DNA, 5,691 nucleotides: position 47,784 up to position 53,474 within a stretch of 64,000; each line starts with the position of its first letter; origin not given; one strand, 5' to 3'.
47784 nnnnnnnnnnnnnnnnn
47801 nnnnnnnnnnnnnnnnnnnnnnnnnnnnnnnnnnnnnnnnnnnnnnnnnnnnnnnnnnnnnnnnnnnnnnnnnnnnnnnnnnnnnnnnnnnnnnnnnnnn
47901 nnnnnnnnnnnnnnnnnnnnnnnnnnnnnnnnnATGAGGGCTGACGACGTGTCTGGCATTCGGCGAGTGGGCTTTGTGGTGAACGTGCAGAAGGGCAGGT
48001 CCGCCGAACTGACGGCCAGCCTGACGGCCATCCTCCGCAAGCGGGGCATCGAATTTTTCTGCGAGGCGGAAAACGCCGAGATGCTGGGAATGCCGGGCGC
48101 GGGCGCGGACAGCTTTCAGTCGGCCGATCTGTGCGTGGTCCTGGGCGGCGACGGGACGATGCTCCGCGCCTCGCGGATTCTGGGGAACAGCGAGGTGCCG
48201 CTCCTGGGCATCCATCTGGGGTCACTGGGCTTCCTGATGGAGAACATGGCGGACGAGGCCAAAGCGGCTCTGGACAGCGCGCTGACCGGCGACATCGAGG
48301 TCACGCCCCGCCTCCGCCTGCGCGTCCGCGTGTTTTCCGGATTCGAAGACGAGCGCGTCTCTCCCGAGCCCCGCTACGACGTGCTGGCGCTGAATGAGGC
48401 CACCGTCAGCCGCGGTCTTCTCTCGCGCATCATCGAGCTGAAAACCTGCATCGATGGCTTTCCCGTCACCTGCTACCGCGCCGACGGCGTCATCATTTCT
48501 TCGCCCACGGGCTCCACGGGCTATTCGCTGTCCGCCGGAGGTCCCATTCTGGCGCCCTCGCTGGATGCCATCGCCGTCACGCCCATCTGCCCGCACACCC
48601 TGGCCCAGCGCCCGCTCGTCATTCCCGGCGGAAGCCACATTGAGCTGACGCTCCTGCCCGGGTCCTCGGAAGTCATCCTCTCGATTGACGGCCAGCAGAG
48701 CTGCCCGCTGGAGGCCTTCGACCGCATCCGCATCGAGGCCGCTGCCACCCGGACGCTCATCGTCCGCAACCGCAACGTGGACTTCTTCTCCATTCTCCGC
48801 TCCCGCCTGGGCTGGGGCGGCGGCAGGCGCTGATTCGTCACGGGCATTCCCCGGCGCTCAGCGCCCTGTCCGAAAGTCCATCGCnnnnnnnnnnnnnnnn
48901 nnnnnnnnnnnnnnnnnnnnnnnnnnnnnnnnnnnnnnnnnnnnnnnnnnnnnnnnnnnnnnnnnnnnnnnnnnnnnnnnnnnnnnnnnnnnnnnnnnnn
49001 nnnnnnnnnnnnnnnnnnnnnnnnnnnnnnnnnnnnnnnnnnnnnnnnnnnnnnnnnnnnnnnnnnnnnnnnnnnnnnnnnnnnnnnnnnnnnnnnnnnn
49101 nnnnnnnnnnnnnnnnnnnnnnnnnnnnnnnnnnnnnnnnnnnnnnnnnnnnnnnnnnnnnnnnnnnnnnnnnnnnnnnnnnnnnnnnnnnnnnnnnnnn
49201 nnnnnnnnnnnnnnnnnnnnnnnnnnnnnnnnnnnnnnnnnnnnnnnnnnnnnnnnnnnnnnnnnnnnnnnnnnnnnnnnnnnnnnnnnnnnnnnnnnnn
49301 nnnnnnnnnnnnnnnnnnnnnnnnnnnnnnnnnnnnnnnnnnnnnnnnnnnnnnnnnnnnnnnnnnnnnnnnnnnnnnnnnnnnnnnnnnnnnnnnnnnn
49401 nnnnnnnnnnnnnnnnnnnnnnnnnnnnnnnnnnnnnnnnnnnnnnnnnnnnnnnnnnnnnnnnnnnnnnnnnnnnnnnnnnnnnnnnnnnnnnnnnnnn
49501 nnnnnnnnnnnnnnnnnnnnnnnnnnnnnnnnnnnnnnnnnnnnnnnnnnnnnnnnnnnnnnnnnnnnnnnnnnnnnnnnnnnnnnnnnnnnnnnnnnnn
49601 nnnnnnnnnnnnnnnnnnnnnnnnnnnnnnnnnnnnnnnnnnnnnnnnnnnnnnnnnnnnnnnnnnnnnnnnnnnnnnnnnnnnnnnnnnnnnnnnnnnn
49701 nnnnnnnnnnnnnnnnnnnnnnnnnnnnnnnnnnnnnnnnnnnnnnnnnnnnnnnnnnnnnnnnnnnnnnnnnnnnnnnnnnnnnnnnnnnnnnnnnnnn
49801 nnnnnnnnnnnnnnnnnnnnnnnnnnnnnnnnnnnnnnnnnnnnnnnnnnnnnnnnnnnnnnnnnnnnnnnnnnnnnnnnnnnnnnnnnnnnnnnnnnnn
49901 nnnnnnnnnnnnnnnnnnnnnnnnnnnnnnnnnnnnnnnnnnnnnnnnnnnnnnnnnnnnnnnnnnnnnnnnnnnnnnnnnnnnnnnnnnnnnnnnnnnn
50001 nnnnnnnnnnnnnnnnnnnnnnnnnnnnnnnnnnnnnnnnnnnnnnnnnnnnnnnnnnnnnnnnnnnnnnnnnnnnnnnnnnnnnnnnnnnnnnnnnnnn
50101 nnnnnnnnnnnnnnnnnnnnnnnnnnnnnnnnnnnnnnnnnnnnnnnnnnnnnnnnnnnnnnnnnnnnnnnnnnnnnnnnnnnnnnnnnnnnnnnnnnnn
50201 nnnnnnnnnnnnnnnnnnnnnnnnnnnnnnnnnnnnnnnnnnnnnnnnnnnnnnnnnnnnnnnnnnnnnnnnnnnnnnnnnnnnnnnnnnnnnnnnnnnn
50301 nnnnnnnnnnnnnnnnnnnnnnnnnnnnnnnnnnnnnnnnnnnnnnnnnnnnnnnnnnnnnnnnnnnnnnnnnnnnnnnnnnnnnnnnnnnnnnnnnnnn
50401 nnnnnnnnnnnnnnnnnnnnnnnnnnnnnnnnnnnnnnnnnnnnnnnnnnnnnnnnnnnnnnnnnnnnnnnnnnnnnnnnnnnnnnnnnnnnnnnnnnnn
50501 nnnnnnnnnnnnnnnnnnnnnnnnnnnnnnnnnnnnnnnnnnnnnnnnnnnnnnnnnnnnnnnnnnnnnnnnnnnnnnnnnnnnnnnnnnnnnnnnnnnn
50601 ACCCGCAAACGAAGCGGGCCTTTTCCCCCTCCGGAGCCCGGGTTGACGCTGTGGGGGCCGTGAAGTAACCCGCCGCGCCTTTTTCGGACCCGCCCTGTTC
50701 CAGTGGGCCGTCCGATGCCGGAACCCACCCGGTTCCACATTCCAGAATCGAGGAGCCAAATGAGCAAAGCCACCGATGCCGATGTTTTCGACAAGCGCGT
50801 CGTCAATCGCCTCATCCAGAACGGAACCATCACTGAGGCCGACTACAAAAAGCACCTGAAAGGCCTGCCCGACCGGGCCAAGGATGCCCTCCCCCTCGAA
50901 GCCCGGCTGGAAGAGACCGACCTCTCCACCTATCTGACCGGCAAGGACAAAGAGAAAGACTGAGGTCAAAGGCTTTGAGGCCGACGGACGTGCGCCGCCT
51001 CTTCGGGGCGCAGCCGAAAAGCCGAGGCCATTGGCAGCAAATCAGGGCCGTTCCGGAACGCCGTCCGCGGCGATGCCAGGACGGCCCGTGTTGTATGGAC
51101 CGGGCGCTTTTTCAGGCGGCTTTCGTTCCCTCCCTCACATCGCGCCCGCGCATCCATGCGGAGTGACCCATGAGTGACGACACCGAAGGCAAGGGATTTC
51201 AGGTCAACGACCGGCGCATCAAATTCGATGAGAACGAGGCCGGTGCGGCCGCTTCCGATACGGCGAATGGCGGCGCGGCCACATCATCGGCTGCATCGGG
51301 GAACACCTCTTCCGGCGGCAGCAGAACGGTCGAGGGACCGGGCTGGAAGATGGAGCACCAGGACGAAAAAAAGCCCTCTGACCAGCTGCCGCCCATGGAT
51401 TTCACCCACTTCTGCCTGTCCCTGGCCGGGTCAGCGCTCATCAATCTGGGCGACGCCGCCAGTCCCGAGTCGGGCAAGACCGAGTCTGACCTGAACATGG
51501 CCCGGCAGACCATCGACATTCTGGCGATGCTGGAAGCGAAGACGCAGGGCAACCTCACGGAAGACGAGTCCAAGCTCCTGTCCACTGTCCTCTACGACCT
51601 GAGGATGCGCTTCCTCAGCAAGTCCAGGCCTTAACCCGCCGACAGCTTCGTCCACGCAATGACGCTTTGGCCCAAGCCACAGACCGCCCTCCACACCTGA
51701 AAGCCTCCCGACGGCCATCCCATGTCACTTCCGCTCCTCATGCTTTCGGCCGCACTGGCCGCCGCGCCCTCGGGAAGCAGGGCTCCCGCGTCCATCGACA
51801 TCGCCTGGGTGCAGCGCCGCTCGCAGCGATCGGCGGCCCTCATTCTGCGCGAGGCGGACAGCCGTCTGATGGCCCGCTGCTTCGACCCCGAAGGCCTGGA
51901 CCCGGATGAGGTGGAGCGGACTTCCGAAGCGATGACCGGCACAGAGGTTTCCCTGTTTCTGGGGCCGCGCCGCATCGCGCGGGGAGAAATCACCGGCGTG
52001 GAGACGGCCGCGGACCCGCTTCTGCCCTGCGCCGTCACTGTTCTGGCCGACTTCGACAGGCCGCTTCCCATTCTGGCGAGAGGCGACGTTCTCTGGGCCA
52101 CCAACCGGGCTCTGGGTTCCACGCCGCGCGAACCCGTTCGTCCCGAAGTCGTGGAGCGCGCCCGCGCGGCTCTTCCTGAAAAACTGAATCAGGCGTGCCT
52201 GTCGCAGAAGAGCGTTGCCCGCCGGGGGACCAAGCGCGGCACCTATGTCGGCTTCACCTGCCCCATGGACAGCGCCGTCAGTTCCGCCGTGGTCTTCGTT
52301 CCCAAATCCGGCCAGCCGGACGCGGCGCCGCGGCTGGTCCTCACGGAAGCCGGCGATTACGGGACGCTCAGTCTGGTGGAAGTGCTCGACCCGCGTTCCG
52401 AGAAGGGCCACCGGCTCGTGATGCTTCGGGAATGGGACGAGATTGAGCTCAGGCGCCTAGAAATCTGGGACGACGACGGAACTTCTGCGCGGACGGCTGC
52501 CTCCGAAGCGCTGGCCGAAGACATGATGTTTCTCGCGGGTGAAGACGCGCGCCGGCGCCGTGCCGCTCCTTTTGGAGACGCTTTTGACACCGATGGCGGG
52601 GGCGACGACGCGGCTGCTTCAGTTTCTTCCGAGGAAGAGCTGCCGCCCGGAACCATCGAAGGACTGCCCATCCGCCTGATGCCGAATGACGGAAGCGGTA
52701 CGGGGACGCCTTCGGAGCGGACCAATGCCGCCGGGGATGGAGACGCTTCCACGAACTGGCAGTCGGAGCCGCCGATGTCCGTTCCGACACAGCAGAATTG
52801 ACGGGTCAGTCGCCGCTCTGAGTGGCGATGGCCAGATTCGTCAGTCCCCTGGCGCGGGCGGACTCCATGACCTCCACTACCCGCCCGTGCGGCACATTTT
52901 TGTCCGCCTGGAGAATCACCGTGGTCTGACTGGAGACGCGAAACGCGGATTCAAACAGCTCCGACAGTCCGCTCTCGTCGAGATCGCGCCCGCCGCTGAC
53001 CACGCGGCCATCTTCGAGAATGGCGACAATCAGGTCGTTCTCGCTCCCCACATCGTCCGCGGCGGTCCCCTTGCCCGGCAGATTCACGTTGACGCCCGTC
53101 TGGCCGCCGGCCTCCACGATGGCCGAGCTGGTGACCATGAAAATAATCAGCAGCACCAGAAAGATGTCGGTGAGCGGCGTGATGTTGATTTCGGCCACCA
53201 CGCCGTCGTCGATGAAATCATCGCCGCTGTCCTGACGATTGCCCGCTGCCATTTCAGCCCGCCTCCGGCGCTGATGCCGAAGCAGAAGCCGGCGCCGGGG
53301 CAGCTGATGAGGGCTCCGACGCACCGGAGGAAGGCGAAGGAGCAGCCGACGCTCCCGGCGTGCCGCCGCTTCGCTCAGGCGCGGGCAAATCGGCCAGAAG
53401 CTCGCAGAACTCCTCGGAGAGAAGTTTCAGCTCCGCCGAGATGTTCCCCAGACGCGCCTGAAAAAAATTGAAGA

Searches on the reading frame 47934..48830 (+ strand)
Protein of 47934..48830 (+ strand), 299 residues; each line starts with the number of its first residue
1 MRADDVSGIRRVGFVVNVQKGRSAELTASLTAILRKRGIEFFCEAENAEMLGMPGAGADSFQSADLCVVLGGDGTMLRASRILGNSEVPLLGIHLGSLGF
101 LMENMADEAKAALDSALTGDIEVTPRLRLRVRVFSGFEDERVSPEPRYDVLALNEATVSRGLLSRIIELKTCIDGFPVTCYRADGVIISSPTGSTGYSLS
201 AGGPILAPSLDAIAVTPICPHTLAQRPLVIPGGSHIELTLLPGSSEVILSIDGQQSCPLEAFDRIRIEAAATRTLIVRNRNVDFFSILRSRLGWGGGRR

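Call 41: search_protein_families(library=pfam, proteins=[window:47934-48830:+], max_evalue=0.00001)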
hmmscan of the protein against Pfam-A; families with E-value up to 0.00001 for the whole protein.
window:47934-48830:+ (299 aa): 2 families
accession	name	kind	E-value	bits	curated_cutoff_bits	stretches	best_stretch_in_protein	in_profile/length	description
PF20143.4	NAD_kinase_C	-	3.3e-35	121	23.7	1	153-278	1-125/126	ATP-NAD kinase C-terminal domain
PF01513.26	NAD_kinase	-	1.1e-16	61.7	25.5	1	12-121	1-130/130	ATP-NAD kinase N-terminal domain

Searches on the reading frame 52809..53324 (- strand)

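Call 75: search_protein_families(library=pfam, proteins=[window:52809-53324:-], max_evalue=0.01)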
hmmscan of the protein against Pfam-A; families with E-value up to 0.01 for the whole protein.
window:52809-53324:- (172 aa): 1 family
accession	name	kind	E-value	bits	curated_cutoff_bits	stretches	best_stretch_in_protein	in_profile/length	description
PF02472.21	ExbD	-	1.8e-26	93.1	25.4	1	44-169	6-126/128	Biopolymer transport protein ExbD/TolR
